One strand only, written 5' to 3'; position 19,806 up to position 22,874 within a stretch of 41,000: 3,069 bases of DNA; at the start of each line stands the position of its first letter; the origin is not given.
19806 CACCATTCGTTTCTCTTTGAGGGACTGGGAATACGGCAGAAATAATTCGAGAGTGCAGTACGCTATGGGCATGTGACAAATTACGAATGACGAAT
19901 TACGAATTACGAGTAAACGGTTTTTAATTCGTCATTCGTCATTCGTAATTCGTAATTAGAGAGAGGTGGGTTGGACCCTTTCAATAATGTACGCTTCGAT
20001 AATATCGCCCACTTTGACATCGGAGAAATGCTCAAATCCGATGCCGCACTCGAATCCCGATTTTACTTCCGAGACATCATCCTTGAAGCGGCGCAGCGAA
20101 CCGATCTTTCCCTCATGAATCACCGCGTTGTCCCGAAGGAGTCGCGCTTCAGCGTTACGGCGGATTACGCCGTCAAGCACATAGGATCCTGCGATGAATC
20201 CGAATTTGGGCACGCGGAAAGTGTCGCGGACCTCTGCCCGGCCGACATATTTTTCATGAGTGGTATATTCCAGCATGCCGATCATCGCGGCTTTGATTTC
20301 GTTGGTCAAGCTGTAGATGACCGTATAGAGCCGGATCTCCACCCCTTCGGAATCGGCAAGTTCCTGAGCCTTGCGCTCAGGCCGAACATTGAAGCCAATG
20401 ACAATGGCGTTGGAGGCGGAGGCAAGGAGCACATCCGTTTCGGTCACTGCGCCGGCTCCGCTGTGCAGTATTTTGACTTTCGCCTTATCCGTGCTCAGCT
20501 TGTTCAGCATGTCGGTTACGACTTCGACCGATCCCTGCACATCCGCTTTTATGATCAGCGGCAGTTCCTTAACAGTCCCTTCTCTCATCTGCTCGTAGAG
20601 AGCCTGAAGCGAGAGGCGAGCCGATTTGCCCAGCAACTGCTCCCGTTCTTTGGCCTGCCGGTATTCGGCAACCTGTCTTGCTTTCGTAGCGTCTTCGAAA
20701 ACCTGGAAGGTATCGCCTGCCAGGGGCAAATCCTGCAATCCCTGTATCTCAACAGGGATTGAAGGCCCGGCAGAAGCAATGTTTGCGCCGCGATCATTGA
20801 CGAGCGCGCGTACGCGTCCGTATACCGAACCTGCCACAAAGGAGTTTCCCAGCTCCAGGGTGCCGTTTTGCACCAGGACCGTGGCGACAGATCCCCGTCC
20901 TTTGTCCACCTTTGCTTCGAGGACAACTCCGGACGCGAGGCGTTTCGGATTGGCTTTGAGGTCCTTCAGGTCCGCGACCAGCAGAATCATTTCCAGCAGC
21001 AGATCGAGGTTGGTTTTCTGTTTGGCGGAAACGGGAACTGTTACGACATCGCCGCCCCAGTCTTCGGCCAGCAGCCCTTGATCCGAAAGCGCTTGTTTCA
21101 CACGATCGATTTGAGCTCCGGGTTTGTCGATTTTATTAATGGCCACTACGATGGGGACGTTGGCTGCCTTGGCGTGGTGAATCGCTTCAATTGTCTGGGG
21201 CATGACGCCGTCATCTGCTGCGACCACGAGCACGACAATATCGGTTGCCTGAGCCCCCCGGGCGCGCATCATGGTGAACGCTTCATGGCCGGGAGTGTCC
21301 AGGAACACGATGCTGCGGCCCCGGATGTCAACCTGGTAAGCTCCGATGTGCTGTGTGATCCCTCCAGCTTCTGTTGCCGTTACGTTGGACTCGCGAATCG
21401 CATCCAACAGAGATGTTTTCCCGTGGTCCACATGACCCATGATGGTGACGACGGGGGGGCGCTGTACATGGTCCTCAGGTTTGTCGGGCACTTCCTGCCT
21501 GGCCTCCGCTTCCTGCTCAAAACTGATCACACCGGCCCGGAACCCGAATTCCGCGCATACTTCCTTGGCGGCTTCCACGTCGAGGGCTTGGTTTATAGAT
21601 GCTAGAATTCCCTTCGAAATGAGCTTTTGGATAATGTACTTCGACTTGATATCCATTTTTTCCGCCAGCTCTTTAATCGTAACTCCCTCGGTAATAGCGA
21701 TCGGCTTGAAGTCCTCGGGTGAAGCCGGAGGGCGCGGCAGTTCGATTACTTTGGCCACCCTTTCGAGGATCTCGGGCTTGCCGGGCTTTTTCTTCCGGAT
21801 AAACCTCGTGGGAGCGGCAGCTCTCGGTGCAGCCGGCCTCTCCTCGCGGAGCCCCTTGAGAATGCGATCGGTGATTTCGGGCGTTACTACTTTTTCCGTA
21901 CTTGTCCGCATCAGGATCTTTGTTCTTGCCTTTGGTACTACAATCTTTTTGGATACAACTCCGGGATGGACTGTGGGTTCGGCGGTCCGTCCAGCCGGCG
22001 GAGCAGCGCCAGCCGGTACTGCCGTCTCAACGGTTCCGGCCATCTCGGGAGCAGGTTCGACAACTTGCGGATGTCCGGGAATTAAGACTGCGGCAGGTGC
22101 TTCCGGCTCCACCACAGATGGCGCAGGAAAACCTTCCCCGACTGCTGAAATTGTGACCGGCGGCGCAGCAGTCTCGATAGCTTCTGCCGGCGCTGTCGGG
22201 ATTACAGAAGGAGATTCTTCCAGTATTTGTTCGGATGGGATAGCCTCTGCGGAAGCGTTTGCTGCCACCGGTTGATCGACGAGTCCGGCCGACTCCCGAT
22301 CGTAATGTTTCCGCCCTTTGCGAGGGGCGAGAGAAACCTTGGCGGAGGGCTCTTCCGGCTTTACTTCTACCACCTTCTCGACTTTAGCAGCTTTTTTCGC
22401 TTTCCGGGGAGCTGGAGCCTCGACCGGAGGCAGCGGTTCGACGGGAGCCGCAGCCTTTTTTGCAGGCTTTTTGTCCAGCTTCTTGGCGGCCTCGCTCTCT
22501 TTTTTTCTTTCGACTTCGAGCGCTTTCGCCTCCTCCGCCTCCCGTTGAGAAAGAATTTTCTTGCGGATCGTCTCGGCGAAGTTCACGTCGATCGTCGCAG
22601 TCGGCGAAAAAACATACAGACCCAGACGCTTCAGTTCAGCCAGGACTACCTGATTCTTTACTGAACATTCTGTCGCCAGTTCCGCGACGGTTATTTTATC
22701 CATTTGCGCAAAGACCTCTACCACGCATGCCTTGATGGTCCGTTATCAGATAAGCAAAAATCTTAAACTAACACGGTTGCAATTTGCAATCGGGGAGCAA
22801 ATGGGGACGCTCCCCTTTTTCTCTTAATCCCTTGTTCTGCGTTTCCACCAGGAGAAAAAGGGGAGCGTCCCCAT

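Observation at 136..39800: Almost every intergenic gap holds a long hairpin, most with arms that are tandem arrays of 6-9 nt units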

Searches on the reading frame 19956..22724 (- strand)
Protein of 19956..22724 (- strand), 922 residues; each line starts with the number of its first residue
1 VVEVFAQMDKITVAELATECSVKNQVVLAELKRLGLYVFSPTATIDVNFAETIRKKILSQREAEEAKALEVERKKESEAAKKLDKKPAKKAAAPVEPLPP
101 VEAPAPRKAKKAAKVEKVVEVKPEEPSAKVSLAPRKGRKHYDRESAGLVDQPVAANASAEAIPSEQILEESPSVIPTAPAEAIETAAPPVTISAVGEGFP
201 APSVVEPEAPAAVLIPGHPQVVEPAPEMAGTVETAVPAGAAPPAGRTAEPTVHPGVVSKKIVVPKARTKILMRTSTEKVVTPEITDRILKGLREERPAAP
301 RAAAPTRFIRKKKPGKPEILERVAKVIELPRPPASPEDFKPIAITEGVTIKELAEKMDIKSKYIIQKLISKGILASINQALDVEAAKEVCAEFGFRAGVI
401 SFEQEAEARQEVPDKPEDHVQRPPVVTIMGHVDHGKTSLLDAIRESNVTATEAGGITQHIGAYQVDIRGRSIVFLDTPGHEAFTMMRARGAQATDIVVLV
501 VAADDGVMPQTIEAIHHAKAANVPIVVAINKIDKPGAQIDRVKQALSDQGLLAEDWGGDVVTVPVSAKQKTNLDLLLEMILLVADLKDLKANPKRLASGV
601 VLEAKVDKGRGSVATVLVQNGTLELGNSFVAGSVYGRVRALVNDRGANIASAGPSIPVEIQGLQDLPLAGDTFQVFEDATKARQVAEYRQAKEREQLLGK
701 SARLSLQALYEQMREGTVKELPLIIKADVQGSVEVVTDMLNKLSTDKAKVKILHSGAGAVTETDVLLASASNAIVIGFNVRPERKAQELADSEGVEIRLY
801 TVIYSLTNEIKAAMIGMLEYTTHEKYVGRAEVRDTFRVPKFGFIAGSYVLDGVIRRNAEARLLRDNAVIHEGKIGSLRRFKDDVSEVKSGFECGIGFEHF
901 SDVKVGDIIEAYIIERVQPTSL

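Call 7: search_protein_families(library=pfam, proteins=[window:19956-22724:-])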
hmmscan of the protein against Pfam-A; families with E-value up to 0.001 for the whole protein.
window:19956-22724:- (922 aa): 11 families
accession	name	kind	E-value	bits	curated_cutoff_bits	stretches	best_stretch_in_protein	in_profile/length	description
PF11987.13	IF-2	-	4.4e-41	139.9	27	1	699-811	5-117/117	Translation-initiation factor 2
PF00009.33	GTP_EFTU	-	4.2e-36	124.8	26.5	1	426-581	6-183/188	Elongation factor Tu GTP binding domain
PF22042.2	EF-G_D2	-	1.8e-27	95.7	27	1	597-675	2-83/84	Elongation factor G domain 2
PF04760.21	IF2_N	-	5.4e-22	77.8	25.3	2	345-395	1-52/53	Translation initiation factor IF-2, N-terminal region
PF01926.29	MMR_HSR1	-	8.2e-13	48.9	21.9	1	426-531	2-113/113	50S ribosome-binding GTPase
PF03144.31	GTP_EFTU_D2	-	8.7e-09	36.1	30.3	1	842-909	1-72/73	Elongation factor Tu domain 2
PF00071.28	Ras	-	2.9e-05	24.1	21.6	1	427-580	3-156/162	Ras family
PF16897.10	MMR_HSR1_Xtn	-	6.5e-05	23.3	35.2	0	510-580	44-100/106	C-terminal region of MMR_HSR1 domain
PF02421.24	FeoB_N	-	8.4e-05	22.6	27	1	426-578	3-154/156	Ferrous iron transport protein B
PF00025.27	Arf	-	0.00022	21.2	22.3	1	428-556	19-150/174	ADP-ribosylation factor family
PF03193.22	RsgA_GTPase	-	0.00084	19.6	30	0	494-575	23-99/174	RsgA GTPase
